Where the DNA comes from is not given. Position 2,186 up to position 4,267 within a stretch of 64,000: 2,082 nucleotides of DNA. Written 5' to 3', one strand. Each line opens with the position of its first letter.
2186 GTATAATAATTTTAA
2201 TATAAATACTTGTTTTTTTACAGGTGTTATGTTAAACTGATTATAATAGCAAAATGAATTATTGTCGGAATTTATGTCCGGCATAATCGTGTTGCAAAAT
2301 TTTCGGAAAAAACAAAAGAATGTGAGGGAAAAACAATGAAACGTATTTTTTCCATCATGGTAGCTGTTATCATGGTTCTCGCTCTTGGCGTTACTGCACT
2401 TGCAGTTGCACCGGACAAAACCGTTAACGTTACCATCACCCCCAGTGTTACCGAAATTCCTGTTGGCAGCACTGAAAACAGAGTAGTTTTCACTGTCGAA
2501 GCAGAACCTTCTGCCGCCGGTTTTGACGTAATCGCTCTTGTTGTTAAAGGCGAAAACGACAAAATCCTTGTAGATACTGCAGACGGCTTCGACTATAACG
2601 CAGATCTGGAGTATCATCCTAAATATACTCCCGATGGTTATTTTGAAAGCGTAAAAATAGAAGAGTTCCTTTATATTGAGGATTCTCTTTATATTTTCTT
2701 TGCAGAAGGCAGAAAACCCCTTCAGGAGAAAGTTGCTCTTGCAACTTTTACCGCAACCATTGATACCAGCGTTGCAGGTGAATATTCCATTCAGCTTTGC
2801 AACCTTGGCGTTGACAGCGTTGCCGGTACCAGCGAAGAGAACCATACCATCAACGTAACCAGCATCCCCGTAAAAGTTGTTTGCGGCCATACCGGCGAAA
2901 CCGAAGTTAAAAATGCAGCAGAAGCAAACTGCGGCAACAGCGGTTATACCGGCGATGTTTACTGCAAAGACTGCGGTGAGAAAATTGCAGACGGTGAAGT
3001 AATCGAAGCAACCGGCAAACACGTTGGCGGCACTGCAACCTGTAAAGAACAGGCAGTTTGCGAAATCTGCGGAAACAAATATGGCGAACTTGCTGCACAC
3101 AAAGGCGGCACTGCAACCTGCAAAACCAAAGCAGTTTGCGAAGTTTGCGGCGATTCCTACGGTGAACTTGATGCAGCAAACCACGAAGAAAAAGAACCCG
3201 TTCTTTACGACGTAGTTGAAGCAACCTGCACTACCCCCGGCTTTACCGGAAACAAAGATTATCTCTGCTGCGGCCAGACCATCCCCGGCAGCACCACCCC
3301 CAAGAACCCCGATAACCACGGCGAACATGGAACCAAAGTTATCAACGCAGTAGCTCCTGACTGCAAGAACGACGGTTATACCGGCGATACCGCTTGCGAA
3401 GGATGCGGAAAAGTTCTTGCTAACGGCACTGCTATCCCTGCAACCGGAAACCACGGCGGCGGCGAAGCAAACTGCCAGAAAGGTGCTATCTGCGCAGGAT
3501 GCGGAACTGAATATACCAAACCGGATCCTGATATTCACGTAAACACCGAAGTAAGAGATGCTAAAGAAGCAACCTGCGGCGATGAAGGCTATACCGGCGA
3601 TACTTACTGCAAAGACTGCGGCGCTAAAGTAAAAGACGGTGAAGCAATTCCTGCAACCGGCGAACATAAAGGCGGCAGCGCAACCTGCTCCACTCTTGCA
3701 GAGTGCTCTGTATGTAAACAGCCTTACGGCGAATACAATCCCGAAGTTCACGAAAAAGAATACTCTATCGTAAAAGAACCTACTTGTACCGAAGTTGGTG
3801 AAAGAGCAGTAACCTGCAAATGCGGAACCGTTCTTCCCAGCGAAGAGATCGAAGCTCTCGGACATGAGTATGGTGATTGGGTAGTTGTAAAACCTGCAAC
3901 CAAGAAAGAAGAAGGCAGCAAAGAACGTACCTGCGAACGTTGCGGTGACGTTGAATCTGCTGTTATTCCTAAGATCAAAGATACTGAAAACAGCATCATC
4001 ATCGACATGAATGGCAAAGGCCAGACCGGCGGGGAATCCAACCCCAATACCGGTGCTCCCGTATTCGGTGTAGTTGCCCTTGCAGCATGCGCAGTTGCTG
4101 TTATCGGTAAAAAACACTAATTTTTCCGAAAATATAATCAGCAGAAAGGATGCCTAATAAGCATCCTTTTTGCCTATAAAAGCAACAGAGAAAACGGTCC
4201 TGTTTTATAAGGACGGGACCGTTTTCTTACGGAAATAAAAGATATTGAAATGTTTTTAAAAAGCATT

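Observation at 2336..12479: Cohesin-like, sorting-signal-bearing anchor next to three dockerin proteins with adhesin-type rather than enzymatic cargo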

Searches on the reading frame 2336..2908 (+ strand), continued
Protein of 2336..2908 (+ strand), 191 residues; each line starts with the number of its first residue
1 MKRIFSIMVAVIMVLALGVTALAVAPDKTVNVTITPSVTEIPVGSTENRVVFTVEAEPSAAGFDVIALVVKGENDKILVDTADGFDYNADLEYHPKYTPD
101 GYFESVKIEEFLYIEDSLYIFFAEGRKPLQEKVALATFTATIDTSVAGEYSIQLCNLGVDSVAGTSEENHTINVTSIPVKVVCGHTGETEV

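Call 58: fold_search(model_id=the predicted structure, library=pdb)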
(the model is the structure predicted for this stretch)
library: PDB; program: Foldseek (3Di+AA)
matches with E <= 10: 1107; with E <= 0.001: 35
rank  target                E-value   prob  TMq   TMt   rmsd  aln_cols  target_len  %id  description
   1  6kgf_A                2.5e-06  1.00  0.56  0.62   5.1       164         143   17  Crystal structure of CaDoc0917(R16D)-CaCohA2 complex at pH 8.2 (released 2020-07-08)
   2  5lxv_C                3.3e-06  1.00  0.55  0.53   6.0       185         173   13  Crystal structure of Ruminococcus flavefaciens scaffoldin C cohesin in complex with a dockerin from an uncharacterized (released 2016-10-19)
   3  6kgd_A                3.7e-06  1.00  0.45  0.48   6.8       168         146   15  Crystal structure of CaDoc0917(R49D)-CaCohA2 complex at pH 8.0 (released 2020-07-08)
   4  6kgc_A                6.1e-06  1.00  0.54  0.60   5.6       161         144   16  Crystal structure of CaDoc0917(R49D)-CaCohA2 complex at pH 5.4 (released 2020-07-08)
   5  5lxv_A                6.1e-06  1.00  0.56  0.53   6.2       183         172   12  Crystal structure of Ruminococcus flavefaciens scaffoldin C cohesin in complex with a dockerin from an uncharacterized (released 2016-10-19)
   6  6kgf_C                9.5e-06  1.00  0.59  0.64   4.5       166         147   16  Crystal structure of CaDoc0917(R16D)-CaCohA2 complex at pH 8.2 (released 2020-07-08)
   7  6kge_A                1.9e-05  1.00  0.50  0.56   5.4       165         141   15  Crystal structure of CaDoc0917(R16D)-CaCohA2 complex at pH 5.5 (released 2020-07-08)
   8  9ifr                  4.6e-05  1.00  0.45  0.56   6.6       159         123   14  CLIPPER domain from the Gram-negative fibrillar adhesin "B9T28_05395 (released 2025-11-26)
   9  8xfo_A                1.0e-04  1.00  0.46  0.13   6.5       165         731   10  Cryo-EM structure of integrin ITGAV, ITGB3 and CYCLO (RGDFK) complex, conformation 2 (released 2024-12-18)
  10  8xfg_A                1.4e-04  1.00  0.34  0.11   8.4       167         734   10  Cryo-EM structure of integrin ITGAV, ITGB3 and CYCLO (RGDFK) complex, conformation 1 (released 2024-12-18)
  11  2xdh                  1.5e-04  1.00  0.50  0.57   5.0       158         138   11  Non-cellulosomal cohesin from the hyperthermophilic archaeon Archaeoglobus fulgidus (released 2010-05-26)
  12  4uyq_A                2.0e-04  1.00  0.51  0.56   5.4       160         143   14  High resolution structure of the third cohesin ScaC in complex with the ScaB dockerin with a mutation in the C-termina (released 2015-04-15)
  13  2jh2_A                2.4e-04  1.00  0.50  0.58   5.1       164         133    9  X-ray crystal structure of a cohesin-like module from Clostridium perfringens (released 2007-11-06)
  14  1qzn                  2.7e-04  1.00  0.55  0.52   6.8       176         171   12  Crystal Structure Analysis of a type II cohesin domain from the cellulosome of Acetivibrio cellulolyticus (released 2004-09-21)
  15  2vo8                  2.7e-04  1.00  0.45  0.52   8.6       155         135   12  Cohesin module from Clostridium perfringens ATCC13124 family 33 glycoside hydrolase. (released 2008-09-02)
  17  2zf9_A                3.3e-04  1.00  0.59  0.53   6.5       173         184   12  Crystal structure of a type III cohesin module from the cellulosomal ScaE cell-surface anchoring scaffoldin of Ruminoc (released 2008-12-30)
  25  2zf9_D                7.5e-04  1.00  0.56  0.51   5.1       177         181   11  Crystal structure of a type III cohesin module from the cellulosomal ScaE cell-surface anchoring scaffoldin of Ruminoc (released 2008-12-30)
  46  4n2o_H                1.2e-03  1.00  0.50  0.44   6.1       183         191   12  Structure of a novel autonomous cohesin protein from Ruminococcus flavefaciens (released 2013-12-18)
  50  4n2o_B                1.6e-03  1.00  0.50  0.43   6.1       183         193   12  Structure of a novel autonomous cohesin protein from Ruminococcus flavefaciens (released 2013-12-18)
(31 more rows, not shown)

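Call 66: find_encoding_contigs(protein=P0103, flank=10000, max_places=3)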
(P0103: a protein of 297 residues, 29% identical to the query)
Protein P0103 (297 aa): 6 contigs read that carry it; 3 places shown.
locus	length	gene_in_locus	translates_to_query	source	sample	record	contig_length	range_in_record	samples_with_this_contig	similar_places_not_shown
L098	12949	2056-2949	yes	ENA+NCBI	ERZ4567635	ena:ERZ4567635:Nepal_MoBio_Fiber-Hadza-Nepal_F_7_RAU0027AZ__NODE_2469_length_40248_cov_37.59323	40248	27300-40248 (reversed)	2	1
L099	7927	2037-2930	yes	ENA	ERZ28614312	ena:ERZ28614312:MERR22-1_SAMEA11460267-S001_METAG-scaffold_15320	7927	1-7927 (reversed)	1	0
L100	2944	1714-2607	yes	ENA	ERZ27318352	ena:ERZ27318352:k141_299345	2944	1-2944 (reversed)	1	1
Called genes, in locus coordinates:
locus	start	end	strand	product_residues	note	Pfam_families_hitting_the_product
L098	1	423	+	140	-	?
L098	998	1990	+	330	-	PF21948:LplA-B_cat, PF03099:BPL_LplA_LipB, PF10437:Lip_prot_lig_C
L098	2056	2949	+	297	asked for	-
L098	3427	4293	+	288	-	PF00126:HTH_1, PF03466:LysR_substrate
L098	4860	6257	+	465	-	PF09924:LPG_synthase_C, PF13302:Acetyltransf_3, PF00583:Acetyltransf_1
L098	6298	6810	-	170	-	PF01863:YgjP-like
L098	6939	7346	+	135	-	PF03479:PCC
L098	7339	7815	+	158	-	PF00293:NUDIX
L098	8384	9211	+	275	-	PF00404:Dockerin_1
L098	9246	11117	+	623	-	PF02368:Big_2 (weak)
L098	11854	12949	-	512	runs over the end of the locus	PF00037:Fer4 (weak), PF12837:Fer4_6 (weak), PF14697:Fer4_21 (weak), PF12838:Fer4_7 (weak), PF25160:LdpA_Fe-S-bd (weak), PF00037:Fer4 (weak), PF12837:Fer4_6 (weak), PF02906:Fe_hyd_lg_C, +4 more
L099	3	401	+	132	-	?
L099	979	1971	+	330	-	PF21948:LplA-B_cat, PF03099:BPL_LplA_LipB, PF10437:Lip_prot_lig_C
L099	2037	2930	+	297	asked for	-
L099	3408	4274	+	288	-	PF00126:HTH_1, PF03466:LysR_substrate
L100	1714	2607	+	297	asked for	-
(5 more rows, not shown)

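Call 67: find_encoding_contigs(protein=P0109, flank=10000, max_places=2)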
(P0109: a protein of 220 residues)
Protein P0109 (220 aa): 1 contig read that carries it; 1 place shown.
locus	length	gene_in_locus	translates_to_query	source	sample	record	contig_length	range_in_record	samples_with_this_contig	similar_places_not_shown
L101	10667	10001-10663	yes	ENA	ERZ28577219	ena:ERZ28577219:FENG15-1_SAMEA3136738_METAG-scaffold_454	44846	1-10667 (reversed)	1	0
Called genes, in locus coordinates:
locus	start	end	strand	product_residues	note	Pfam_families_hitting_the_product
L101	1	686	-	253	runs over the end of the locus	PF00142:Fer4_NifH (weak), PF01656:CbiA, PF13614:AAA_31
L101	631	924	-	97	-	-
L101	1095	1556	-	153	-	PF25680:Mom (weak)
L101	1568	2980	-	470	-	PF00772:DnaB, PF03796:DnaB_C, PF06745:ATPase (weak)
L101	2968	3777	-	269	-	PF13730:HTH_36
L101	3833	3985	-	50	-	-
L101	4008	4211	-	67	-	-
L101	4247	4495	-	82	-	-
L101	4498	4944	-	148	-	PF01381:HTH_3 (weak), PF13560:HTH_31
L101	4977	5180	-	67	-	PF13560:HTH_31, PF01381:HTH_3, PF13443:HTH_26 (weak)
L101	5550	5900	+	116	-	PF01381:HTH_3 (faint)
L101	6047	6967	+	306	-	PF08797:HIRAN, PF17032:Zn_ribbon_15 (faint), PF12773:DZR, PF13240:Zn_Ribbon_1 (weak), PF05154:TM2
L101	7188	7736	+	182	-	-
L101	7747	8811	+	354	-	PF00589:Phage_integrase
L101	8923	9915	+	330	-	PF21948:LplA-B_cat, PF03099:BPL_LplA_LipB, PF10437:Lip_prot_lig_C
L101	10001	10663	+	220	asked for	-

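Call 70: search_protein_families(library=pfam, proteins=[L098:9246-11114:+, L098:8384-9208:+], max_evalue=1)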
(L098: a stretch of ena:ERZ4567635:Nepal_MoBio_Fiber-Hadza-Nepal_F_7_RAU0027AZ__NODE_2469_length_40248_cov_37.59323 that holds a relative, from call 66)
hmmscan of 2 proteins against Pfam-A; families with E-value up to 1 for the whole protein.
L098:9246-11114:+ (623 aa): 4 families
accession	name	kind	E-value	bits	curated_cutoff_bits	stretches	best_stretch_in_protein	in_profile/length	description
PF02368.24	Big_2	-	1.5e-05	25.3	22.8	1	168-248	2-79/79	Bacterial Ig-like domain (group 2)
PF23674.1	RYYR-CCHC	-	0.15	12.5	27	1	400-418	34-52/79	RYYR-CCHC domain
PF22359.2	Big-like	-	0.16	12.7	27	1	225-252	21-48/48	Bacterial Ig-like domain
PF23455.1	DUF7129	-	0.2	11.9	30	0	404-416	10-22/45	Domain of unknown function (DUF7129)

L098:8384-9208:+ (275 aa): 2 families
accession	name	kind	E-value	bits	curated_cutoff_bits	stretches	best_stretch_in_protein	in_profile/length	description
PF00404.24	Dockerin_1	-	6.1e-10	39.6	22.9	1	210-262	1-52/57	Dockerin type I domain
PF03413.25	PepSY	-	0.05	14.4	24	0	149-174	28-52/60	Peptidase propeptide and YPEB domain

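Call 75: search_solved_structures(query=A5, max_evalue=10, show_alignments=3)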
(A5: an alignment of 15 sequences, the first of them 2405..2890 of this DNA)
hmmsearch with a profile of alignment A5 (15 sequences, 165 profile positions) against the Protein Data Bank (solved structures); distinct sequences matched with E-value up to 10: 1.
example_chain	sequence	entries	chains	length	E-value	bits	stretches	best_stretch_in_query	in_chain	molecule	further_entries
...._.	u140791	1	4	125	0.34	14.1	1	7-52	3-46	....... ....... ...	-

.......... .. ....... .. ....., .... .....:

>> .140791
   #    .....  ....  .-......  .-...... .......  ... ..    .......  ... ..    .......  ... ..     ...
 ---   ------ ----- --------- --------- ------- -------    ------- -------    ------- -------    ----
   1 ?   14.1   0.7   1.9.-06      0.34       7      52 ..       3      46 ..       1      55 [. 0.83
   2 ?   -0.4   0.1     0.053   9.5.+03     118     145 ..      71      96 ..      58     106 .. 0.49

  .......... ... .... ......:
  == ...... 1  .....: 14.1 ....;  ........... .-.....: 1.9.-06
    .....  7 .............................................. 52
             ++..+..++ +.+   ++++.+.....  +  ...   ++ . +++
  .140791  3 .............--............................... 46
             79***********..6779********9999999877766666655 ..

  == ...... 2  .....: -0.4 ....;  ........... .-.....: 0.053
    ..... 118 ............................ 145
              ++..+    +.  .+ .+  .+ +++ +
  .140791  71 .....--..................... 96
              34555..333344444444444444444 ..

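Call 77: find_encoding_contigs(protein=P0154, flank=10000, max_places=3)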
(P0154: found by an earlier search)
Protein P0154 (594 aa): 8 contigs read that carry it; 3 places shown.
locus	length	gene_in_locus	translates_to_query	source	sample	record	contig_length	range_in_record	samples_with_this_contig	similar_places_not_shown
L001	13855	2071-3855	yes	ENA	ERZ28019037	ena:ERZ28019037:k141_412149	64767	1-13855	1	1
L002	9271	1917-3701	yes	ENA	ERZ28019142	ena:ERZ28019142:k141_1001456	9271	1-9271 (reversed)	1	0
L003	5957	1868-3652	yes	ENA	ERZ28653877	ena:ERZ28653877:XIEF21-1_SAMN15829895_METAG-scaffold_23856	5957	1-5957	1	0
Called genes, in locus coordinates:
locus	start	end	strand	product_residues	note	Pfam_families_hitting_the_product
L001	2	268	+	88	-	?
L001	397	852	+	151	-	PF06249:EutQ, PF05899:Cupin_3 (weak), PF07883:Cupin_2 (faint)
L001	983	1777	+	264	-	PF04909:Amidohydro_2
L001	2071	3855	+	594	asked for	-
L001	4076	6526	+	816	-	PF01841:Transglut_core, PF09479:Flg_new, PF13306:LRR_5, PF00404:Dockerin_1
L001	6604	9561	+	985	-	PF13306:LRR_5, PF00404:Dockerin_1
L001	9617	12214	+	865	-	-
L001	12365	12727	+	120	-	PF04297:UPF0122, PF04545:Sigma70_r4, PF08281:Sigma70_r4_2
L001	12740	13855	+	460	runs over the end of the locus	PF02881:SRP54_N, PF00448:SRP54, PF02978:SRP_SPB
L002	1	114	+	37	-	?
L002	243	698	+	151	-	PF06249:EutQ, PF05899:Cupin_3 (weak), PF07883:Cupin_2 (faint)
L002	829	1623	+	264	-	PF04909:Amidohydro_2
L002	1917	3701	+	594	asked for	-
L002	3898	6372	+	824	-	PF01841:Transglut_core, PF09479:Flg_new, PF13306:LRR_5, PF00404:Dockerin_1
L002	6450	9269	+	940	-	?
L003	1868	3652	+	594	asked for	-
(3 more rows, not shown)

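Call 90: search_protein_families(library=pfam, alignment_id=A5, max_evalue=10)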
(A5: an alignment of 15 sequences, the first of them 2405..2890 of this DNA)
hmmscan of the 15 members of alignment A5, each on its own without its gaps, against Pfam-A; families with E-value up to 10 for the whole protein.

A. member 1, window:2405-2890:+ (162 aa): 0 families

B. families by the number of members that match (of 15 scanned): 11 families
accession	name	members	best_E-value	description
PF14534.12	DUF4440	6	0.094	Domain of unknown function (DUF4440)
PF17961.7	Big_8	3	0.007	Bacterial Ig domain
PF13415.12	Kelch_3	3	0.016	Galactose oxidase, central domain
PF19078.6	Big_12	2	0.0018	Bacterial Ig-like domain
PF20009.4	GEVED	2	0.056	GEVED domain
PF02369.22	Big_1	1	0.027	Bacterial Ig-like domain (group 1)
PF07949.17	YbbR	1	0.039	YbbR-like protein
PF20579.4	LapA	1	0.042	LapA domain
PF00177.27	Ribosomal_S7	1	0.12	Ribosomal protein S7p/S5e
PF18105.7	PGM1_C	1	0.21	PGM1 C-terminal domain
PF09285.17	Elong-fact-P_C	1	0.31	Elongation factor P, C-terminal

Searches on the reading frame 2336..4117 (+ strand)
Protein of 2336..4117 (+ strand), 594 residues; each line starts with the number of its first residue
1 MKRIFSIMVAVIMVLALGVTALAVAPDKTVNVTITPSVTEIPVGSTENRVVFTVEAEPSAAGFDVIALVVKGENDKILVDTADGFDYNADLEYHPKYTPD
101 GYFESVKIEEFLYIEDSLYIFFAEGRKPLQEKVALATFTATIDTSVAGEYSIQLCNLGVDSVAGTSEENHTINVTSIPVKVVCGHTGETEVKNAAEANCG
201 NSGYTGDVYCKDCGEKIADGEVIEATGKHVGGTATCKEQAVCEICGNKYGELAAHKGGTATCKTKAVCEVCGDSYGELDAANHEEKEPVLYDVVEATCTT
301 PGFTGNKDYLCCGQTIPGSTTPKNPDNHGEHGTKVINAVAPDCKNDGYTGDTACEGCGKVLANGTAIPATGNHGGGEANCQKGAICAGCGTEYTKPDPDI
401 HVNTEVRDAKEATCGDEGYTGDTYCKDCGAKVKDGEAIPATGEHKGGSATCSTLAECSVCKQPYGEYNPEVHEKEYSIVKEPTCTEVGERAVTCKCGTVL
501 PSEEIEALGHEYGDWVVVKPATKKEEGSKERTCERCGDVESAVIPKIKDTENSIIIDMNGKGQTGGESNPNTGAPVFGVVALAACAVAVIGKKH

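Call 3: search_protein_families(library=pfam, proteins=[window:2336-4117:+], max_evalue=0.1)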
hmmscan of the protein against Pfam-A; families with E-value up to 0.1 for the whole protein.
window:2336-4117:+ (594 aa): 0 families

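Call 6: search_solved_structures(query=window:2336-4117:+, max_evalue=10, show_alignments=2)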
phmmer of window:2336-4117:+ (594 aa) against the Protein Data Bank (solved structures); distinct sequences matched with E-value up to 10: 0.

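Call 7: search_protein_families(library=ncbifam, proteins=[window:2336-4117:+], max_evalue=0.1)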
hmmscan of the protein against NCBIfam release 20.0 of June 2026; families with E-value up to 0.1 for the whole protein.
window:2336-4117:+ (594 aa): 0 families

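Call 9: find_encoding_contigs(protein=window:2336-4117:+, flank=10000, max_places=6)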
Protein window:2336-4117:+ (594 aa): 8 contigs read that carry it; 6 places shown.
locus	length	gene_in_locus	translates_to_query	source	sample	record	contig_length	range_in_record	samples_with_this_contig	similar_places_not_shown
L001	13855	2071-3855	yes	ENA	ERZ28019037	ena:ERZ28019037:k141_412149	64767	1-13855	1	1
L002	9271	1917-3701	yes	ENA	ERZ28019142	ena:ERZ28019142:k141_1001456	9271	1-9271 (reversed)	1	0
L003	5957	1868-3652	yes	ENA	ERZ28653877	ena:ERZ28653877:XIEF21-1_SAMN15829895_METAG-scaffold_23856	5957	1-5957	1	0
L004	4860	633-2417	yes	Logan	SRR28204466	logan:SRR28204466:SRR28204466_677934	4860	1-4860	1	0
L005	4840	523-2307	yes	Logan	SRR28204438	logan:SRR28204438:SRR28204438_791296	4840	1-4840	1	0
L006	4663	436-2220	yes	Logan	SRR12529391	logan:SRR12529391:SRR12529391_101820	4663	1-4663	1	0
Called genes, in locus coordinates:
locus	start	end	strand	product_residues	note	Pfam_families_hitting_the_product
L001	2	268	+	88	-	?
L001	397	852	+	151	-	PF06249:EutQ, PF05899:Cupin_3 (weak), PF07883:Cupin_2 (faint)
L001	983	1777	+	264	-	PF04909:Amidohydro_2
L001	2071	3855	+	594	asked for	-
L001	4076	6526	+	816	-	PF01841:Transglut_core, PF09479:Flg_new, PF13306:LRR_5, PF00404:Dockerin_1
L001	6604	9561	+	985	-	PF13306:LRR_5, PF00404:Dockerin_1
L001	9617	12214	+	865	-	-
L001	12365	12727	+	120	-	PF04297:UPF0122, PF04545:Sigma70_r4, PF08281:Sigma70_r4_2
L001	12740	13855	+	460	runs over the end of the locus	PF02881:SRP54_N, PF00448:SRP54, PF02978:SRP_SPB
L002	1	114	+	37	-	?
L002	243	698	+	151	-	PF06249:EutQ, PF05899:Cupin_3 (weak), PF07883:Cupin_2 (faint)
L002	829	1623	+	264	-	PF04909:Amidohydro_2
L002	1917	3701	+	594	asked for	-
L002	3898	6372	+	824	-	PF01841:Transglut_core, PF09479:Flg_new, PF13306:LRR_5, PF00404:Dockerin_1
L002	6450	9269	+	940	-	?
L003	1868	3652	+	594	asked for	-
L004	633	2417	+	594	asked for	-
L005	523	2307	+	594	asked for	-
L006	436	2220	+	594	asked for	-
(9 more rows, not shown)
